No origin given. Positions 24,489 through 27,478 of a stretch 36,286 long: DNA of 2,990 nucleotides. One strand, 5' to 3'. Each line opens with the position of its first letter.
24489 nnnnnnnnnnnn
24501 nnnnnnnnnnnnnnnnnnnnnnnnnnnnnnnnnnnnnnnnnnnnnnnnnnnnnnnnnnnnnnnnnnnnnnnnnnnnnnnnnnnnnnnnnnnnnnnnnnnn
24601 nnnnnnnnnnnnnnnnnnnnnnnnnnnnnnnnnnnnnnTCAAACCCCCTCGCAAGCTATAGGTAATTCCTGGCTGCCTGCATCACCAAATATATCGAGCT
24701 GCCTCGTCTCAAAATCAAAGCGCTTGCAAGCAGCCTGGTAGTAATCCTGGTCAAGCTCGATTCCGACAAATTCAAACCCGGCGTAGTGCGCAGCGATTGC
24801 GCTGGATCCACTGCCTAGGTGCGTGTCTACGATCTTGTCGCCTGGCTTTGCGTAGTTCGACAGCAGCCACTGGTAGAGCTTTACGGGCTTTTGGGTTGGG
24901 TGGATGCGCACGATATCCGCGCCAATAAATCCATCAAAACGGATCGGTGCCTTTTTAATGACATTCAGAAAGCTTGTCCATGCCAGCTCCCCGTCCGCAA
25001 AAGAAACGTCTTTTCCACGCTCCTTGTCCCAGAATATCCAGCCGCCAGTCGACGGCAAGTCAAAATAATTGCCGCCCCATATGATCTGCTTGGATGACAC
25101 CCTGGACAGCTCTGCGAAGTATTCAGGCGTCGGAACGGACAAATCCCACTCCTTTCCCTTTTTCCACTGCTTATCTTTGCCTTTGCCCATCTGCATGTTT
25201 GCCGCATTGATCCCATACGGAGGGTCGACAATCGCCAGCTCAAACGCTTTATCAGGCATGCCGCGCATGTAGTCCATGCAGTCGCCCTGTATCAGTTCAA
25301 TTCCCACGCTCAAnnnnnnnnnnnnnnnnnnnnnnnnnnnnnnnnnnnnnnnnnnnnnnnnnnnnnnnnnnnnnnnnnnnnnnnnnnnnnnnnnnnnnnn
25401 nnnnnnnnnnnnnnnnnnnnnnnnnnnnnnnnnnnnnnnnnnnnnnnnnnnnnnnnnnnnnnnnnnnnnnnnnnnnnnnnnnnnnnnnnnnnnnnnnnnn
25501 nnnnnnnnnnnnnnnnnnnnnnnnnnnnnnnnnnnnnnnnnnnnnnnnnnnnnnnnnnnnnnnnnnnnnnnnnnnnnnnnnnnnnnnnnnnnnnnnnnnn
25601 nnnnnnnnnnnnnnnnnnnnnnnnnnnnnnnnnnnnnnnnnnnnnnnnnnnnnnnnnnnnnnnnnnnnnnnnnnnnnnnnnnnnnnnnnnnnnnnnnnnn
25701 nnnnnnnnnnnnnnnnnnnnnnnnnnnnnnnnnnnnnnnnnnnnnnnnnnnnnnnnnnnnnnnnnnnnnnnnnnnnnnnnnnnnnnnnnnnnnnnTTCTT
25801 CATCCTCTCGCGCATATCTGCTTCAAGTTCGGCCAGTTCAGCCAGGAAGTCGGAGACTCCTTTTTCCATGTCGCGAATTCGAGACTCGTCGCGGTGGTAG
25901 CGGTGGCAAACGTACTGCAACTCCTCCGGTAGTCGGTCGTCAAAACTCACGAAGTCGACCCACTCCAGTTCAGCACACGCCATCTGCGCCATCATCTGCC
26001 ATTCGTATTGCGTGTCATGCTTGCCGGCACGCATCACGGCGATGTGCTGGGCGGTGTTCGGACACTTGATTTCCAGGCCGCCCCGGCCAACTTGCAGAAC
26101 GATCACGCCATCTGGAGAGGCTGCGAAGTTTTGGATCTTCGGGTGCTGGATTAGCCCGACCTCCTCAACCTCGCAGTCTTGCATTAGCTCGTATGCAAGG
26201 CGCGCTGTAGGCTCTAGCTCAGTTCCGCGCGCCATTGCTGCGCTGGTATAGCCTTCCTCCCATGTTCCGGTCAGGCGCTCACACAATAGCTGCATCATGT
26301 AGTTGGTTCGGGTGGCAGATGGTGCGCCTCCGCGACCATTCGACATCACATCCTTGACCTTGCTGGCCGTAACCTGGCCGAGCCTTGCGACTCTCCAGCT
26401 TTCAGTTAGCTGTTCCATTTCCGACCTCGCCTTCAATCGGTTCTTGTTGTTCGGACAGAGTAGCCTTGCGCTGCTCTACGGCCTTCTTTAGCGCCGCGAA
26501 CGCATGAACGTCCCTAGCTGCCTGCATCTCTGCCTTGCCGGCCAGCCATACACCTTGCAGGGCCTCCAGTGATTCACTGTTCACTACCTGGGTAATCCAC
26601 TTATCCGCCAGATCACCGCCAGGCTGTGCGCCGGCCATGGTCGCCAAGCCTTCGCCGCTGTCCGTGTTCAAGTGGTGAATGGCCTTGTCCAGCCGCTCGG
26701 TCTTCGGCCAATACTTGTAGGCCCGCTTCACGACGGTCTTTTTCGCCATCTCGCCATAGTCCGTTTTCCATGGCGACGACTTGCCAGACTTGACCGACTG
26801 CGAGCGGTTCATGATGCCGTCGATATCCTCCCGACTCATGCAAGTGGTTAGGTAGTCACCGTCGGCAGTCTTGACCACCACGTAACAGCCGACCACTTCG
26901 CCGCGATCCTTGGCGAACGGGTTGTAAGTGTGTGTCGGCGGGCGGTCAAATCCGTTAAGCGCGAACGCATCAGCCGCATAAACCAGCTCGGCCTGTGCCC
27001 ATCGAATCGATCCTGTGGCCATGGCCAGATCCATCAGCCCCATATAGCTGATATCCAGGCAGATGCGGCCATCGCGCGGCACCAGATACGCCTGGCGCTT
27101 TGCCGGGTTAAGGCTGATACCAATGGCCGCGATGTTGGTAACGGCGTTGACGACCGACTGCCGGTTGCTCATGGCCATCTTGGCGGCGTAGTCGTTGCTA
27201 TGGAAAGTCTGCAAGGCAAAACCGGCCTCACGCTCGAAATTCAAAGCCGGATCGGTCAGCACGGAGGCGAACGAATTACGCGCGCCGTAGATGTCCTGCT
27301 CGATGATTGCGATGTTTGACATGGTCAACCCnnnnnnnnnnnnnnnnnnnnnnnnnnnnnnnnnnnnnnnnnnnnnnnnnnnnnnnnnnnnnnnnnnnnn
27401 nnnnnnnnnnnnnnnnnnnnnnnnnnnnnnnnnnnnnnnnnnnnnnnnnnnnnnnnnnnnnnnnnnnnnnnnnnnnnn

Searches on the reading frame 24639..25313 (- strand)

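Call 66: search_protein_families(library=phrogs, proteins=[window:24639-25313:-], max_evalue=0.00001)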
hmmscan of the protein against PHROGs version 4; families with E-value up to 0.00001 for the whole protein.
window:24639-25313:- (224 aa): 11 families
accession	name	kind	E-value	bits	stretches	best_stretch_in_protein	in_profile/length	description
phrog_67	-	other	1.5e-41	144.3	1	5-210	124-354/743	DNA methyltransferase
phrog_23224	-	other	2.5e-31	110.1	1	9-203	72-296/305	DNA methyltransferase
phrog_498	-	other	9.9e-21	74.9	1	14-211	213-432/633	DNA methyltransferase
phrog_18293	-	other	3.2e-19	70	1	136-200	44-108/119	methyltransferase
phrog_3008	-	other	4.1e-17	63.2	1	136-209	148-221/244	DNA methyltransferase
phrog_6952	-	other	5.8e-10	40.3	1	138-198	114-174/181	DNA methyltransferase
phrog_23085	-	unknown function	1e-08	36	1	138-199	44-105/138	-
phrog_18146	-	other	5.3e-08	33.2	0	143-189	54-101/452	DNA methyltransferase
phrog_23148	-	unknown function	6.3e-07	30.6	1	138-199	85-146/165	-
phrog_8769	-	other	1.8e-06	28.7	1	157-200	11-54/71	methyltransferase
phrog_6025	-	other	2.3e-06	28.3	1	5-52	12-54/192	DNA methyltransferase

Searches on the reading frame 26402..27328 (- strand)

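Call 66: search_protein_families(library=phrogs, proteins=[window:26402-27328:-], max_evalue=0.00001)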
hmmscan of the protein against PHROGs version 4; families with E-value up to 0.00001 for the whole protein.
window:26402-27328:- (308 aa): 2 families
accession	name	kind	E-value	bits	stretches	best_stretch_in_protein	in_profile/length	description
phrog_148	-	DNA, RNA and nucleotide metabolism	3.9e-67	228.5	1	11-250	31-263/387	RecT-like ssDNA annealing protein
phrog_12233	-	DNA, RNA and nucleotide metabolism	1.3e-09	39.3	1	164-241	1-76/158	RecT-like ssDNA annealing protein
